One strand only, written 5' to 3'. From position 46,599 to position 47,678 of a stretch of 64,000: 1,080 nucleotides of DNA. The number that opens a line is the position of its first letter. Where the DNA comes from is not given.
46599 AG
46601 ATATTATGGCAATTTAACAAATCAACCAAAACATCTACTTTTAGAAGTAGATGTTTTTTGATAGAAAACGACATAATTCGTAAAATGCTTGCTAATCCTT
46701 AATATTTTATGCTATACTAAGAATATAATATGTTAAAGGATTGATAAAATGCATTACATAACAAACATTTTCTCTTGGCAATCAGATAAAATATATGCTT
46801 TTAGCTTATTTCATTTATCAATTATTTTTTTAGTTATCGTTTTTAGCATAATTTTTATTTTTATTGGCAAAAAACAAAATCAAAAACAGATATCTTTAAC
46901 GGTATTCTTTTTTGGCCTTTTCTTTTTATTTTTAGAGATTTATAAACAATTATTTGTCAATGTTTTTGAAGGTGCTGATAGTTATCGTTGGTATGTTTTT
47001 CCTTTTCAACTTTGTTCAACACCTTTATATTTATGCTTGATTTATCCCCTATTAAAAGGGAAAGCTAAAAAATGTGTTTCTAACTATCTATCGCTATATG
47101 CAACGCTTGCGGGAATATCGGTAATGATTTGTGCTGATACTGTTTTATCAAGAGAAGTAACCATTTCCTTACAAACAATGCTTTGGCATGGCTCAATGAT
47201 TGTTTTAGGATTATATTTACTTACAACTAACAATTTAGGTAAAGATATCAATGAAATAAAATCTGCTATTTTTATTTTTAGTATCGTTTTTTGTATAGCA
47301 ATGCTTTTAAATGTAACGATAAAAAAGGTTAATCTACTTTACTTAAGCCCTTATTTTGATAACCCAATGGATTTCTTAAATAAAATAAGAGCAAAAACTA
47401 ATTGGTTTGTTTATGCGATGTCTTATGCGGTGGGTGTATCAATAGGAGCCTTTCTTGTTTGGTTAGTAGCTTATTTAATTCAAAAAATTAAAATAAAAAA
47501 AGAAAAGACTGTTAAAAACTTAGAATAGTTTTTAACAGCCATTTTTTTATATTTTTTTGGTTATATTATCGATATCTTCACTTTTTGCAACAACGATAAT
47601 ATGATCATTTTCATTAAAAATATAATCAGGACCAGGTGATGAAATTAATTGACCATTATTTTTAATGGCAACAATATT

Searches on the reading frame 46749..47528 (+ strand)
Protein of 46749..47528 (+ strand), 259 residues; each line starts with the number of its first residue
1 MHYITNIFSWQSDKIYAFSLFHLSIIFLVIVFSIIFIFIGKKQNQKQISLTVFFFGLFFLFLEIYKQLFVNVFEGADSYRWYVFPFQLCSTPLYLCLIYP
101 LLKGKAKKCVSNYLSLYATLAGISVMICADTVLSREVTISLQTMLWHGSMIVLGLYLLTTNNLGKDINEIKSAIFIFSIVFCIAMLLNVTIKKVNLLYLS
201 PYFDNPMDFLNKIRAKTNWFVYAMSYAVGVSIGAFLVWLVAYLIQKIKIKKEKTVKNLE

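Call 99: search_protein_families(library=pfam, proteins=[window:46749-47528:+], max_evalue=0.00001)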
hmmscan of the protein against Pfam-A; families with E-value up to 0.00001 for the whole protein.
window:46749-47528:+ (259 aa): 1 family
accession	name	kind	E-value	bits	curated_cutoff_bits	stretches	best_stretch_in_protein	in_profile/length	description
PF14808.11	TMEM164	-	4e-18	66.2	25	1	18-242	2-217/217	TMEM164 family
